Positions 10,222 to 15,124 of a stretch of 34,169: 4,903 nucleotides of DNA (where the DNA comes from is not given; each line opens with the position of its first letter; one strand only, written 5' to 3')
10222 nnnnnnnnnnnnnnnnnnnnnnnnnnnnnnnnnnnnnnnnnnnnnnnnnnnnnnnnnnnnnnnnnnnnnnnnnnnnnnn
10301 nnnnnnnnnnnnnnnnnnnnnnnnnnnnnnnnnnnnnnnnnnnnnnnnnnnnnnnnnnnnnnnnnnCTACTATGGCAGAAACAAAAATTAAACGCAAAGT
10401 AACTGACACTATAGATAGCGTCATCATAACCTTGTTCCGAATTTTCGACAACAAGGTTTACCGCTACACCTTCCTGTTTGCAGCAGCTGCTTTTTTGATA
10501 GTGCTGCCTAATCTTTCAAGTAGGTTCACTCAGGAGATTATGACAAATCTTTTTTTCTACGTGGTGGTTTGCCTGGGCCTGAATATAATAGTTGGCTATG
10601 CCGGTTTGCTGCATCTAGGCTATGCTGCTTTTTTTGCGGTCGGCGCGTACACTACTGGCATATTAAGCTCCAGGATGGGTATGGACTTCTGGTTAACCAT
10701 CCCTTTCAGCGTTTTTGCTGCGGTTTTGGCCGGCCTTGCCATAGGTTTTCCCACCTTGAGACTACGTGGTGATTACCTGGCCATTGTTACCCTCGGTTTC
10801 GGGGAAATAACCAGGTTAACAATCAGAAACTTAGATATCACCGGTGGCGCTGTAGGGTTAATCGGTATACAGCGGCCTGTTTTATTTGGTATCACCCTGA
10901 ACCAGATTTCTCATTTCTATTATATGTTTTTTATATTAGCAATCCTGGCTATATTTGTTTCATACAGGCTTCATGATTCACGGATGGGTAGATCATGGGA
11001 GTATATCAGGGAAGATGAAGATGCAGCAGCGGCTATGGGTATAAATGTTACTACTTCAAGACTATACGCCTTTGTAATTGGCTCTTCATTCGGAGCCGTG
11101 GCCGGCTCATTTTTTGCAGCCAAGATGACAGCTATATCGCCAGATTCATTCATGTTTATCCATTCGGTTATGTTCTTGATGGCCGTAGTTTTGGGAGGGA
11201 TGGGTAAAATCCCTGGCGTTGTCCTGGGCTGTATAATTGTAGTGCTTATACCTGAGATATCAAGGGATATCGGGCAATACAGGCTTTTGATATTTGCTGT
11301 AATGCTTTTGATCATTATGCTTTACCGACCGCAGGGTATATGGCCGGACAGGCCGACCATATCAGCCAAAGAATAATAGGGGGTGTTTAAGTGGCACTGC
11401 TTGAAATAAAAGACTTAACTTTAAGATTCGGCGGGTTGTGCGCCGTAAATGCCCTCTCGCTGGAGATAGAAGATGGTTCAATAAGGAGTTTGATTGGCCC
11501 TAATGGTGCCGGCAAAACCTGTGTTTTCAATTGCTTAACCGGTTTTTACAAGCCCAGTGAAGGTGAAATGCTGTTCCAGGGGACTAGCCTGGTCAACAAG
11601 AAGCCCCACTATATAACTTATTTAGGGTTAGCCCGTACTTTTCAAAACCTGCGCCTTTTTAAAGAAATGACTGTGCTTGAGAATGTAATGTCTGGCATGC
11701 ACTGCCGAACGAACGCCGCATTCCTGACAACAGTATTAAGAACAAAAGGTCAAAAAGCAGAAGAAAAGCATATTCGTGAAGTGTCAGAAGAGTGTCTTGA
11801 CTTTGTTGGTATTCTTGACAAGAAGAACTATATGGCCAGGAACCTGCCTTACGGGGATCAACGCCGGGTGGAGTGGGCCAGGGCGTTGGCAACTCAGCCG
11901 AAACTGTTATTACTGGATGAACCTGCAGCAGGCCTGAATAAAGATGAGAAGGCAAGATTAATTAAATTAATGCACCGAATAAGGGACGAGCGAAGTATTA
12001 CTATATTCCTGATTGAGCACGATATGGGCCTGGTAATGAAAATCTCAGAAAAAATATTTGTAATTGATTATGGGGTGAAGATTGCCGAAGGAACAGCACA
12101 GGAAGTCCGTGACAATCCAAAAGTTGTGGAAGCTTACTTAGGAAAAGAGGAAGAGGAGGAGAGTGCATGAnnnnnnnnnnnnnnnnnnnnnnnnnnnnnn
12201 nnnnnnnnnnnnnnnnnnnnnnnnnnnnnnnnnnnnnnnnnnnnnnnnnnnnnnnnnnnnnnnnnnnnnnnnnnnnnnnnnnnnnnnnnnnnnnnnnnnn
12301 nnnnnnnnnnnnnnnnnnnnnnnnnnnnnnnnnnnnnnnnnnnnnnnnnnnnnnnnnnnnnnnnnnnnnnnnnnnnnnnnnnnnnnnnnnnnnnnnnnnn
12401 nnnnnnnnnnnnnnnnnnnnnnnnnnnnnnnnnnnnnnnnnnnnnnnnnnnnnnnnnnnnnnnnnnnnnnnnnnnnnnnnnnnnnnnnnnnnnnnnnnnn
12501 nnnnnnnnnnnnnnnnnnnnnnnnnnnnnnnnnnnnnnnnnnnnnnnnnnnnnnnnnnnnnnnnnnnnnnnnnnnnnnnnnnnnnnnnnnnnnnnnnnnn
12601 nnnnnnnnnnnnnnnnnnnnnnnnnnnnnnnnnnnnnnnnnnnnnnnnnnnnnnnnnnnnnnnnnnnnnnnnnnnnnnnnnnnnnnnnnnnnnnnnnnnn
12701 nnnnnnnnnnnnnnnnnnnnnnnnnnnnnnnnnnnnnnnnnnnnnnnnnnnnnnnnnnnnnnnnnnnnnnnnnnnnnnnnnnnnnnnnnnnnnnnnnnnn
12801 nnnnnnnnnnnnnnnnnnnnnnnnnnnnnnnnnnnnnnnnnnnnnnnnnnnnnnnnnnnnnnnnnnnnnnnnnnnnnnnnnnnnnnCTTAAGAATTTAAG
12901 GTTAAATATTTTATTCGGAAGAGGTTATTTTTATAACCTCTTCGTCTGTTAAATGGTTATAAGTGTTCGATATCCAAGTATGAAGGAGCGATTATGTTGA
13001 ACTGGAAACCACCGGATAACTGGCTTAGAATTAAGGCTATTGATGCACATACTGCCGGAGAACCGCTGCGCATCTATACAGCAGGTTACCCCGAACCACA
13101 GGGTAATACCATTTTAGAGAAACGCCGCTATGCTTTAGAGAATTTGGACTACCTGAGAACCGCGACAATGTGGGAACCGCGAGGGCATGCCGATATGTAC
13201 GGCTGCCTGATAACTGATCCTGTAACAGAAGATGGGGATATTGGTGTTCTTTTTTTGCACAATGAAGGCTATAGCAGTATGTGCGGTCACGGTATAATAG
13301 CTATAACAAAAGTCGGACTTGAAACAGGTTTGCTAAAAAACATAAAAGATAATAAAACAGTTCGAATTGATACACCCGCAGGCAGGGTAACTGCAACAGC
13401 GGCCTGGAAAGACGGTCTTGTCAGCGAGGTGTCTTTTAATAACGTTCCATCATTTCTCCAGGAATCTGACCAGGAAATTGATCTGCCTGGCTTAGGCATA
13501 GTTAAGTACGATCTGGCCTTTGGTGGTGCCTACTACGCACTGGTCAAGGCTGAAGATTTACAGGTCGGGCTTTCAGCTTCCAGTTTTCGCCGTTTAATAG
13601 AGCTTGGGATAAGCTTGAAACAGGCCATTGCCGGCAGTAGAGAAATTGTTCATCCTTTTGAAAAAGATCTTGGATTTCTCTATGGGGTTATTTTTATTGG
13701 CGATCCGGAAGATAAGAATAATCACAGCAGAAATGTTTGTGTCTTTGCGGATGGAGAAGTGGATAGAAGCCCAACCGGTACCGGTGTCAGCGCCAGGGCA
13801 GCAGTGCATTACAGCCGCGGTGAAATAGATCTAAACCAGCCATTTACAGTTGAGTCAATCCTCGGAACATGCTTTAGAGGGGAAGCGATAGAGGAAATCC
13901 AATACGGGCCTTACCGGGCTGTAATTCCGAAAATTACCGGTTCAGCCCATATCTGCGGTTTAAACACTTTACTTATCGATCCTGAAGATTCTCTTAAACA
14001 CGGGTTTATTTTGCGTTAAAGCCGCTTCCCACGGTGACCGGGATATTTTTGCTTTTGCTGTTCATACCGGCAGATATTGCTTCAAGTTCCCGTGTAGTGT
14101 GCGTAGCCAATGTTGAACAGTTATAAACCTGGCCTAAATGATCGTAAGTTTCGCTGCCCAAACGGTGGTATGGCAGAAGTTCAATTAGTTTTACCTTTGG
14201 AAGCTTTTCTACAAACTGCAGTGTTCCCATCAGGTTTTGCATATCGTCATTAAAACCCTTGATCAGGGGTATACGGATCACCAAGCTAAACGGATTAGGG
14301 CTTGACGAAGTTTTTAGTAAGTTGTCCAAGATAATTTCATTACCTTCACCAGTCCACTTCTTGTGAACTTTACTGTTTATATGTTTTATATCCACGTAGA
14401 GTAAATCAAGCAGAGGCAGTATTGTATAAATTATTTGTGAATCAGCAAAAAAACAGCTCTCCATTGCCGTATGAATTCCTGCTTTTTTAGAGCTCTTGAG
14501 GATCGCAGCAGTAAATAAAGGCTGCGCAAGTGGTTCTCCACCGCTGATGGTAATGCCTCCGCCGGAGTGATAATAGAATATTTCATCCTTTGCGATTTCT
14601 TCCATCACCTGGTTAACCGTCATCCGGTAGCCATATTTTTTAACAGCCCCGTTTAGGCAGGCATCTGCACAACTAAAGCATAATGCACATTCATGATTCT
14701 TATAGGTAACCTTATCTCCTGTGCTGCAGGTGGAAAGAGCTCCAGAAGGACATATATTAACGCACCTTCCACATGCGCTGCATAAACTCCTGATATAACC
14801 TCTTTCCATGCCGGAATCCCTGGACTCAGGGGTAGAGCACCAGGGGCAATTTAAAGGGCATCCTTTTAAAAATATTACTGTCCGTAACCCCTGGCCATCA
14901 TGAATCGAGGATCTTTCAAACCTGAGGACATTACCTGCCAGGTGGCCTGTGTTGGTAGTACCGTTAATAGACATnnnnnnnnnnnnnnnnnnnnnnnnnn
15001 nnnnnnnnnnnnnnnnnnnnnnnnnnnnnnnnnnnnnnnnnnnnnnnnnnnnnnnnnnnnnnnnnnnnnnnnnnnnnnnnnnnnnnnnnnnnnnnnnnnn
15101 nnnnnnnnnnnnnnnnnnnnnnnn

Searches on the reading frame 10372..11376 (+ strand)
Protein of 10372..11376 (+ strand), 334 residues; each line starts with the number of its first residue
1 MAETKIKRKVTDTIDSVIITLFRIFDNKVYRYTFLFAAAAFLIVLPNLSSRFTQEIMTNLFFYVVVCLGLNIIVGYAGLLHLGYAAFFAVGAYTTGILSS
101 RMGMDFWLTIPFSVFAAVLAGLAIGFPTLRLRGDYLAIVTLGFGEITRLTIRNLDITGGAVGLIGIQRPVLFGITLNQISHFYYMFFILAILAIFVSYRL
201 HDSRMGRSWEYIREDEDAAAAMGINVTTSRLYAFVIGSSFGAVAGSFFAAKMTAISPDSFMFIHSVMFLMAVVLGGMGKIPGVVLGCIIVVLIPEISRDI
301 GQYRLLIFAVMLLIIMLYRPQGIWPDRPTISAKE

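Call 7: search_protein_families(library=pfam, proteins=[window:10372-11376:+], max_evalue=0.00001)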
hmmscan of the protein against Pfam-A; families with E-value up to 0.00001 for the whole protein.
window:10372-11376:+ (334 aa): 1 family
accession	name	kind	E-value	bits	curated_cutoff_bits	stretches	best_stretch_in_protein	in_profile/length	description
PF02653.21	BPD_transp_2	-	2e-46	158.7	26.8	1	55-315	4-268/269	Branched-chain amino acid transport system / permease component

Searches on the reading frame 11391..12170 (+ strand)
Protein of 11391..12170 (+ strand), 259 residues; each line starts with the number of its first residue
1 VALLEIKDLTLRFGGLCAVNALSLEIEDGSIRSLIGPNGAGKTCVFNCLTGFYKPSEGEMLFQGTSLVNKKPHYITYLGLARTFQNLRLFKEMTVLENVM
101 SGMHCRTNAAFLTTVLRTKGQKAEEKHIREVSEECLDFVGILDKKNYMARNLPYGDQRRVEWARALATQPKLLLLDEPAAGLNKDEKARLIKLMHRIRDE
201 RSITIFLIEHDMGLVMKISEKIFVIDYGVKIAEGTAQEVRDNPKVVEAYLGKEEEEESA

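Call 7: search_protein_families(library=pfam, proteins=[window:11391-12170:+], max_evalue=0.00001)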
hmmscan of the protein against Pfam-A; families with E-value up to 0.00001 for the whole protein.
window:11391-12170:+ (259 aa): 2 families
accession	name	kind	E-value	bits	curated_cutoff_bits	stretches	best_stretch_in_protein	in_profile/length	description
PF00005.33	ABC_tran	-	3.6e-27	96.1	25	1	20-179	2-136/137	ABC transporter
PF12399.14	BCA_ABC_TP_C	-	4.9e-12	45.6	25.5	1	230-254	2-26/27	Branched-chain amino acid ATP-binding cassette transporter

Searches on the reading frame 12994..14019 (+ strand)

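Call 6: search_protein_families(library=pfam, proteins=[window:12994-14019:+], max_evalue=0.00001)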
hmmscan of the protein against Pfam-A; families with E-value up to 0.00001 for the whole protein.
window:12994-14019:+ (341 aa): 1 family
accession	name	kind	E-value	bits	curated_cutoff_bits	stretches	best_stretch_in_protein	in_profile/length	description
PF05544.16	Pro_racemase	-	1.6e-104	349.9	27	1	16-338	2-324/325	Proline racemase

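Call 57: search_protein_families(library=ncbifam, proteins=[window:12994-14019:+], max_evalue=1e-10)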
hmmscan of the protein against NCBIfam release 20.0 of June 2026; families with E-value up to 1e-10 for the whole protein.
window:12994-14019:+ (341 aa): 6 families
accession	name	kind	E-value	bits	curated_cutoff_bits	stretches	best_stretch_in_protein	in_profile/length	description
NF045511.1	TransHydProDhtase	equivalog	4e-109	364.8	540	1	13-341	7-335/335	trans-3-hydroxy-L-proline dehydratase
NF010576.0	PRK13969.1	equivalog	2.8e-104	348.7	556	1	12-340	6-334/335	proline racemase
NF010578.0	PRK13971.1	equivalog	2.9e-87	292.9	376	1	14-340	7-332/333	4-hydroxyproline epimerase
NF047722.1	T3LHypDht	equivalog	1.2e-59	202.1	550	1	13-340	7-335/341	trans-3-hydroxy-L-proline dehydratase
NF052296.1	HdxProlEpimProt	equivalog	1.2e-53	182.5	450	1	14-338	2-308/309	4-hydroxyproline epimerase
NF010577.0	PRK13970.1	equivalog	1.3e-43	149.5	442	1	12-337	4-308/311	4-hydroxyproline epimerase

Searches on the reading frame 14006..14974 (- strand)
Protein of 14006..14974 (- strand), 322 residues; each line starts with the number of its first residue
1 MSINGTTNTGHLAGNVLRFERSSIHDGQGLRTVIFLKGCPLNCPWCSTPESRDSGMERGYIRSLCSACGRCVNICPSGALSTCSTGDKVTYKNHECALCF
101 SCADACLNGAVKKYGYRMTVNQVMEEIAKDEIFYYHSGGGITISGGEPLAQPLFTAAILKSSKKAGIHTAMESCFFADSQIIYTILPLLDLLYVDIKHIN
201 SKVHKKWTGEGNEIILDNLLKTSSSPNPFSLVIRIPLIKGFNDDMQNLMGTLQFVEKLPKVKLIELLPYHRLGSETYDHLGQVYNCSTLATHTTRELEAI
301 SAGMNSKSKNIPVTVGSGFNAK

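Call 6: search_protein_families(library=pfam, proteins=[window:14006-14974:-], max_evalue=0.00001)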
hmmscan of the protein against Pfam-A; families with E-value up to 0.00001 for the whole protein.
window:14006-14974:- (322 aa): 3 families
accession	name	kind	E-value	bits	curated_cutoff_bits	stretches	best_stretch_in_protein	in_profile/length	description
PF04055.27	Radical_SAM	-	4.1e-14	53.5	29.5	1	106-248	14-162/166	Radical SAM superfamily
PF13353.11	Fer4_12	-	6e-11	43.2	22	0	93-212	16-133/137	4Fe-4S single cluster domain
PF00037.32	Fer4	-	7.5e-06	26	21.1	1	61-80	4-23/24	4Fe-4S binding domain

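Call 57: search_protein_families(library=ncbifam, proteins=[window:14006-14974:-], max_evalue=1e-10)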
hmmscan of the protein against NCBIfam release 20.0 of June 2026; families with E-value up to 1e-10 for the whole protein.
window:14006-14974:- (322 aa): 12 families
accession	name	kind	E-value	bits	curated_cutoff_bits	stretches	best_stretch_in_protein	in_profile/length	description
TIGR02494.1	PFLE_PFLC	subfamily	2.4e-92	309.3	174.35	1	19-303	4-288/293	glycyl-radical enzyme activating protein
NF048010.1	SfplDhtActHpsHDes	equivalog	4.1e-88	295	430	1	13-298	5-292/298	(2S)-3-sulfopropanediol dehydratase activating enzyme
NF043069.1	T4HPD_activ_SAM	equivalog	1.7e-86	290.3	425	1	15-310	3-294/299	trans-4-hydroxy-L-proline dehydratase activase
NF048008.1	SfplDhtActHpfHKleb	equivalog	3.6e-77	259.7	500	1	16-294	2-283/308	(2S)-3-sulfopropanediol dehydratase activating enzyme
TIGR04395.1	cutC_activ_rSAM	equivalog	4.2e-77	259.5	360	1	16-314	7-305/309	choline TMA-lyase-activating enzyme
NF033719.1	ind_deCO2_activ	equivalog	1.5e-73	247.7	425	1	20-300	7-289/302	indoleacetate decarboxylase activase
NF033717.2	HPDL_rSAM_activ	equivalog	2.2e-69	234.1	420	1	14-300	4-292/311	4-hydroxyphenylacetate decarboxylase activase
TIGR04003.1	rSAM_BssD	equivalog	5.3e-63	213.1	496.45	1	19-316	6-307/314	[benzylsuccinate synthase]-activating enzyme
NF007483.0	PRK10076.1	equivalog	2.6e-53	181.1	326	2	93-303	73-280/292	[formate-C-acetyltransferase]-activating enzyme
TIGR02493.1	PFLA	equivalog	9.5e-49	165.9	231.75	1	111-301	39-229/235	pyruvate formate-lyase-activating protein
TIGR04041.1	activase_YjjW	hypoth_equivalog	9.1e-42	143.4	250.2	1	22-277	10-246/276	YjjW family glycine radical enzyme activase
NF008356.0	PRK11145.1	equivalog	7e-35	120.5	375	1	113-310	46-243/246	pyruvate formate lyase 1-activating protein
